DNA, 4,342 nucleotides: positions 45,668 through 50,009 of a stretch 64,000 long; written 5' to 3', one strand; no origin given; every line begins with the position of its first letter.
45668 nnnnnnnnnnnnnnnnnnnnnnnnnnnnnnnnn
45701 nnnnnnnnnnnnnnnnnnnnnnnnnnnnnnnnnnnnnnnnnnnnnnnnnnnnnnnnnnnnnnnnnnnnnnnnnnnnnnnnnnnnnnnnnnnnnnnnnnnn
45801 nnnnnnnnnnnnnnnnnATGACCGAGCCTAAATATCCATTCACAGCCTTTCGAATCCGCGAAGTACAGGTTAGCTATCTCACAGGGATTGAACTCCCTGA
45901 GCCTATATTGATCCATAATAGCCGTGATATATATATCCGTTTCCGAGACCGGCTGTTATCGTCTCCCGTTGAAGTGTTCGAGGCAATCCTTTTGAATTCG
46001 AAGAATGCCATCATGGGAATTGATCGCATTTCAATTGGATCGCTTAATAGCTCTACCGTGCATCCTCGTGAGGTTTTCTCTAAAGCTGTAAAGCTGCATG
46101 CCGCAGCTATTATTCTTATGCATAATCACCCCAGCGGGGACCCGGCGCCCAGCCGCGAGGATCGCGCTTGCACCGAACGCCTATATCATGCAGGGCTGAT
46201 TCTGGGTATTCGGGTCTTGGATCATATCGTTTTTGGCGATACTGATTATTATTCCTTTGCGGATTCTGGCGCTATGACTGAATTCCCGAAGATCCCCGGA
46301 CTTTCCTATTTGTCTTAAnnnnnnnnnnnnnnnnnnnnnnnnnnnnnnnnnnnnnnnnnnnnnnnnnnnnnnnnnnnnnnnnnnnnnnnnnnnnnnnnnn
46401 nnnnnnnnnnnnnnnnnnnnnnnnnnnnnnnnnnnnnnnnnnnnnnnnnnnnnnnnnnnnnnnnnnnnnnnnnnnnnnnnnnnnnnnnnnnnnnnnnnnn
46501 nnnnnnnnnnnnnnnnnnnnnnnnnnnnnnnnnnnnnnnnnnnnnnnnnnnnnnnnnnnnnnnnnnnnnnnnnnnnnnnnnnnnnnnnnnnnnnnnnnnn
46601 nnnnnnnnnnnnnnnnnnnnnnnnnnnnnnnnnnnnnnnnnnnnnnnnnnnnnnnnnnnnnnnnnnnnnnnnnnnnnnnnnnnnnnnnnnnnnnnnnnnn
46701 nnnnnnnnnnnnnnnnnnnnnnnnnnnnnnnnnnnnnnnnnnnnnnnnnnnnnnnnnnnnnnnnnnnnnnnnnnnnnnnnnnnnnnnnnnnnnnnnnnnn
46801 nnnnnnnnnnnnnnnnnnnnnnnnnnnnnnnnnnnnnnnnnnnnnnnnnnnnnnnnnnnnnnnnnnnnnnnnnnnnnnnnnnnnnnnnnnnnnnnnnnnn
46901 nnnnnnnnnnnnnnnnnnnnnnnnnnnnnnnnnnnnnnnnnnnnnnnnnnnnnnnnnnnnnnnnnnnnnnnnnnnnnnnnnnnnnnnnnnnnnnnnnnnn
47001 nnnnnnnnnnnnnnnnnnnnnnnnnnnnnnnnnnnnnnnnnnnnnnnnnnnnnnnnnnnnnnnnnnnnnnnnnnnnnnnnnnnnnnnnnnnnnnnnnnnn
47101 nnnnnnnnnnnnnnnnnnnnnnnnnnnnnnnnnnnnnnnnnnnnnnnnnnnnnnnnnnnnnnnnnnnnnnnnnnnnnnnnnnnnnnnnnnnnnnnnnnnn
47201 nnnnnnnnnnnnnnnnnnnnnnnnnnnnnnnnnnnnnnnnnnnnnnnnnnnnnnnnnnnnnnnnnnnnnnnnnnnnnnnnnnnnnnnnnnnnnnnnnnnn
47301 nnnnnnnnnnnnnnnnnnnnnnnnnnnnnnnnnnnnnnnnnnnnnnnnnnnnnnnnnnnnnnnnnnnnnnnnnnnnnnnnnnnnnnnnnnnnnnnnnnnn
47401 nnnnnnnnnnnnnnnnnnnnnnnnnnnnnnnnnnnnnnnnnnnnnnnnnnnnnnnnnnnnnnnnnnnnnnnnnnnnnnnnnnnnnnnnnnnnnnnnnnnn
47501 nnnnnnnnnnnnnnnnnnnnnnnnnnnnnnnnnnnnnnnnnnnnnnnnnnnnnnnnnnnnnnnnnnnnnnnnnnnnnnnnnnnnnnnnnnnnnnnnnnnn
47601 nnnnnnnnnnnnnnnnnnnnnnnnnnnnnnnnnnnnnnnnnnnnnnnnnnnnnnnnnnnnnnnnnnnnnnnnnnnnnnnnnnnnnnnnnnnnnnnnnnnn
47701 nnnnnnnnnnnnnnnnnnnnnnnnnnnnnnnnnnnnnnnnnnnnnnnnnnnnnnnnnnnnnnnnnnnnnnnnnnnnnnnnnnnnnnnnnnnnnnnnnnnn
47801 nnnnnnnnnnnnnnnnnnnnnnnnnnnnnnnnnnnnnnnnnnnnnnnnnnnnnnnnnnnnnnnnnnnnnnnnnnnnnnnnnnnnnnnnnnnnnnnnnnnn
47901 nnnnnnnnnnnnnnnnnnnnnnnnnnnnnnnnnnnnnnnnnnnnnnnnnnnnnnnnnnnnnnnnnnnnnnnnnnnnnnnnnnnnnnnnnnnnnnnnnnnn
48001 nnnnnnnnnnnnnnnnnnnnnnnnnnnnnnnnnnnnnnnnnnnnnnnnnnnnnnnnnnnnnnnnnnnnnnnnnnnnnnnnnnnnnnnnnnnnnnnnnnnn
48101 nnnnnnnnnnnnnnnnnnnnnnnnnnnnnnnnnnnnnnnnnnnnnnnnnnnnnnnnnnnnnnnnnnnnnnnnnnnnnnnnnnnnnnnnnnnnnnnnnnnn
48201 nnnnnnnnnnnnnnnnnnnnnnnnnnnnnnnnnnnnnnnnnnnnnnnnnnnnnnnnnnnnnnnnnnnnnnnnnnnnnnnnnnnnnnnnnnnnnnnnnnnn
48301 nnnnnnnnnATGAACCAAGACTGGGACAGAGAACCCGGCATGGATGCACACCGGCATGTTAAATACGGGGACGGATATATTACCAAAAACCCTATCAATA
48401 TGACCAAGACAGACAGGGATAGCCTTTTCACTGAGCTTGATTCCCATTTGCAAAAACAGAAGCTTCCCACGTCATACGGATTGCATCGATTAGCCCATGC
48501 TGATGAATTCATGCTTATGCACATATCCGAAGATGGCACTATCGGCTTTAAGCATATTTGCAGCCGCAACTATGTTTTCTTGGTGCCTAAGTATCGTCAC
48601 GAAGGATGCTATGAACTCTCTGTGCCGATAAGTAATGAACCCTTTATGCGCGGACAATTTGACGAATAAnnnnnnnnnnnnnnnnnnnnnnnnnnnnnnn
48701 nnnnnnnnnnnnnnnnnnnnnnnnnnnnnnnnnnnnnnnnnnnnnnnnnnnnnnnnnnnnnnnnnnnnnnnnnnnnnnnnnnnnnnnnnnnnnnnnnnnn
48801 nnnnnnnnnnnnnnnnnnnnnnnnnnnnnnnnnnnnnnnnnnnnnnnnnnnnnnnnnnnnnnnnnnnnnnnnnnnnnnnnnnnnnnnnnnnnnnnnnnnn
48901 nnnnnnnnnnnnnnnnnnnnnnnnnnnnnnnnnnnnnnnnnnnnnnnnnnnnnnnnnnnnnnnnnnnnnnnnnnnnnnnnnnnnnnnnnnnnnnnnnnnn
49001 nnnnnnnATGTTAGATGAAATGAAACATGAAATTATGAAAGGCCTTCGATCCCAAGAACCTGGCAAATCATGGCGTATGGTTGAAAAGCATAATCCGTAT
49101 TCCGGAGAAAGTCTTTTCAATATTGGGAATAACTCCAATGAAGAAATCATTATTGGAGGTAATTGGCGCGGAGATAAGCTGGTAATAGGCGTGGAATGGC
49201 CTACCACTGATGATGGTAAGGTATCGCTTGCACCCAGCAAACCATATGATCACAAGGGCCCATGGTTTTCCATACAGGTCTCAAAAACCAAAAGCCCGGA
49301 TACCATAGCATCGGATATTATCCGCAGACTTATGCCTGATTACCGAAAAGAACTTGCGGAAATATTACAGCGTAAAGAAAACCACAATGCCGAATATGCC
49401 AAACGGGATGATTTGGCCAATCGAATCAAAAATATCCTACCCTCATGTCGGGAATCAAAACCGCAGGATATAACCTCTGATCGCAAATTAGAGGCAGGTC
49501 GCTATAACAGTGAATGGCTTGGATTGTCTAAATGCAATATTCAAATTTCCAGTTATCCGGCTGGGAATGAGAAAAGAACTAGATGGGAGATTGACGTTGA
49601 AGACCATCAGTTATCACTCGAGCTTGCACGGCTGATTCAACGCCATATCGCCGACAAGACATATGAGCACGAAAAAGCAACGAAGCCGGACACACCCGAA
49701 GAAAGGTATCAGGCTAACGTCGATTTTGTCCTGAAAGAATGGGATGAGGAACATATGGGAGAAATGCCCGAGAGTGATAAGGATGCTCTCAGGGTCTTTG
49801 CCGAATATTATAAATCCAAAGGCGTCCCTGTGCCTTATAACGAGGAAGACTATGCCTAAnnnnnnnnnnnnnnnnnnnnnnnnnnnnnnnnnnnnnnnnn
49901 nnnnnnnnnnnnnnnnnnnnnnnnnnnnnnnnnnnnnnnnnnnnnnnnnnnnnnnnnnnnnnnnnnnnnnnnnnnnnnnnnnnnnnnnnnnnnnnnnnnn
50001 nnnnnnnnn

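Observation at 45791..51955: Conserved 5'-UTR hairpin plus extended purine-rich RBS upstream of five plus-strand genes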

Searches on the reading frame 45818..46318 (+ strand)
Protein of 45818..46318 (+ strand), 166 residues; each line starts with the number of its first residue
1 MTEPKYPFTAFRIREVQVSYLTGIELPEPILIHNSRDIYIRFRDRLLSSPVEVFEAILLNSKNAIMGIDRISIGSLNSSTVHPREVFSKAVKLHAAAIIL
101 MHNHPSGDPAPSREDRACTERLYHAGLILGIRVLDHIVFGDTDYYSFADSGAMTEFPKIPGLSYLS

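Call 14: search_protein_families(library=pfam, proteins=[window:45818-46318:+], max_evalue=0.01)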
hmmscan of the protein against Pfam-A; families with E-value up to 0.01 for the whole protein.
window:45818-46318:+ (166 aa): 2 families
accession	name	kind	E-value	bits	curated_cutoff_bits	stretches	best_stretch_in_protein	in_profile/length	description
PF04002.20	RadC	-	1.9e-41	141.2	22.1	1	33-151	2-120/121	RadC-like JAB domain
PF14464.11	Prok-JAB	-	0.00039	20.7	25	1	83-130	51-101/114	Prokaryotic homologs of the JAB domain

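Call 15: search_protein_families(library=phrogs, proteins=[window:45818-46318:+], max_evalue=0.01)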
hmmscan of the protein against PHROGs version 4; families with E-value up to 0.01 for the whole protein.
window:45818-46318:+ (166 aa): 1 family
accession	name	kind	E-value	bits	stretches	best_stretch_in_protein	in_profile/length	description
phrog_10276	-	DNA, RNA and nucleotide metabolism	5.4e-34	118.4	1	48-151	48-151/153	DNA repair protein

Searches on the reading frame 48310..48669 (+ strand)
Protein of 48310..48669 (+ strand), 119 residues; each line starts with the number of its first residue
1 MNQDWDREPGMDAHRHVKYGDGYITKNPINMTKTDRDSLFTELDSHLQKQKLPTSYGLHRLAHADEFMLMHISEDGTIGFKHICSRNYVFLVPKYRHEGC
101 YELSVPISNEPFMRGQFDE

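Call 14: search_protein_families(library=pfam, proteins=[window:48310-48669:+], max_evalue=0.01)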
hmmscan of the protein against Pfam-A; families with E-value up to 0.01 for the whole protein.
window:48310-48669:+ (119 aa): 0 families

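Call 15: search_protein_families(library=phrogs, proteins=[window:48310-48669:+], max_evalue=0.01)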
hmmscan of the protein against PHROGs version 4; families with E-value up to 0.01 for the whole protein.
window:48310-48669:+ (119 aa): 0 families

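Call 26: find_related_loci(query=A1, collection=viral_contigs, flank=10000)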
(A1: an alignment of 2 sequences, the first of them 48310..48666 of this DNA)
Query A1 (119 aa) in viral_contigs; peptide patterns used: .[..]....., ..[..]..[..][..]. (x = any residue, [..] = any of these).
55 stretches matched a pattern; 5 encode a relative of the query (tblastn E <= 1e-3); 5 distinct loci.
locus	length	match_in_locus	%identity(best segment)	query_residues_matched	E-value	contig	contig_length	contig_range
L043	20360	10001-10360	61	1-119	7e-46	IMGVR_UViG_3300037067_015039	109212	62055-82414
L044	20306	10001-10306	41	27-119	7e-22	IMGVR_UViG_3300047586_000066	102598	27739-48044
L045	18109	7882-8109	42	37-117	8e-10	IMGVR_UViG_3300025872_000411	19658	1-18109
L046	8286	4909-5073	45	37-91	9e-10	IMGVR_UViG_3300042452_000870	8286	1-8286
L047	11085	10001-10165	47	37-91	4e-9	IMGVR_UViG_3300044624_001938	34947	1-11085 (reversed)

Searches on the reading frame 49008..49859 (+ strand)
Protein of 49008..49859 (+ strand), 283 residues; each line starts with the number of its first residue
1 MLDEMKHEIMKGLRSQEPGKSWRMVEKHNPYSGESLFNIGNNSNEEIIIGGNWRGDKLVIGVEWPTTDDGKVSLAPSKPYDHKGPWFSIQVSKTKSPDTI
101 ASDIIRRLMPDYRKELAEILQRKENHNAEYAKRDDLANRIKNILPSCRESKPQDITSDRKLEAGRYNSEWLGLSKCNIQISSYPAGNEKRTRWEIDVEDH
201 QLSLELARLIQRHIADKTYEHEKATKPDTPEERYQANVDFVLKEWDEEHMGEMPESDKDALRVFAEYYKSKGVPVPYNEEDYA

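Call 14: search_protein_families(library=pfam, proteins=[window:49008-49859:+], max_evalue=0.01)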
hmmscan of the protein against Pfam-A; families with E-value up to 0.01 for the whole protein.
window:49008-49859:+ (283 aa): 0 families

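Call 15: search_protein_families(library=phrogs, proteins=[window:49008-49859:+], max_evalue=0.01)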
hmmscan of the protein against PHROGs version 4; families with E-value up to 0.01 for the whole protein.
window:49008-49859:+ (283 aa): 0 families

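Call 19: find_encoding_contigs(protein=window:49008-49859:+, flank=10000, max_places=10)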
Protein window:49008-49859:+ (283 aa): 4 contigs read that carry it; 3 places shown.
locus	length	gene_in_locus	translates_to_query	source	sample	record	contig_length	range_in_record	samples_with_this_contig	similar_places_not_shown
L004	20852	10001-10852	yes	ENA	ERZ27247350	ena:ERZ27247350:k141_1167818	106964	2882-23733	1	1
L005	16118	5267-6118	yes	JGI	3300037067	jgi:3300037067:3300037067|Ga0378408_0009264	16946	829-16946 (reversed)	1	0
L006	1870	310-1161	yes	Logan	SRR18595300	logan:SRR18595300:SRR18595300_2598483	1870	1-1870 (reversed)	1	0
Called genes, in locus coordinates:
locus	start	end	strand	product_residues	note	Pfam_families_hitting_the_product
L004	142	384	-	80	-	-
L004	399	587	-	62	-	-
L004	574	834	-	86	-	-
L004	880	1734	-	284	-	-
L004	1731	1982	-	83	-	PF13560:HTH_31 (weak), PF01381:HTH_3 (weak)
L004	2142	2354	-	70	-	-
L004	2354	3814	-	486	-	PF00270:DEAD, PF04851:ResIII, PF00271:Helicase_C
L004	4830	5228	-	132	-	-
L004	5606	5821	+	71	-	-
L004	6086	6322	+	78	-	-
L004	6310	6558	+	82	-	-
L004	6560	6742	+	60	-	-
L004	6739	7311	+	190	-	PF04002:RadC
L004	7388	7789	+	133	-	PF27402:Y4mA_C (weak)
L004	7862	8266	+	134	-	-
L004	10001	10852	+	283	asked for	-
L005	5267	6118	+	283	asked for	-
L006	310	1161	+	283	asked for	-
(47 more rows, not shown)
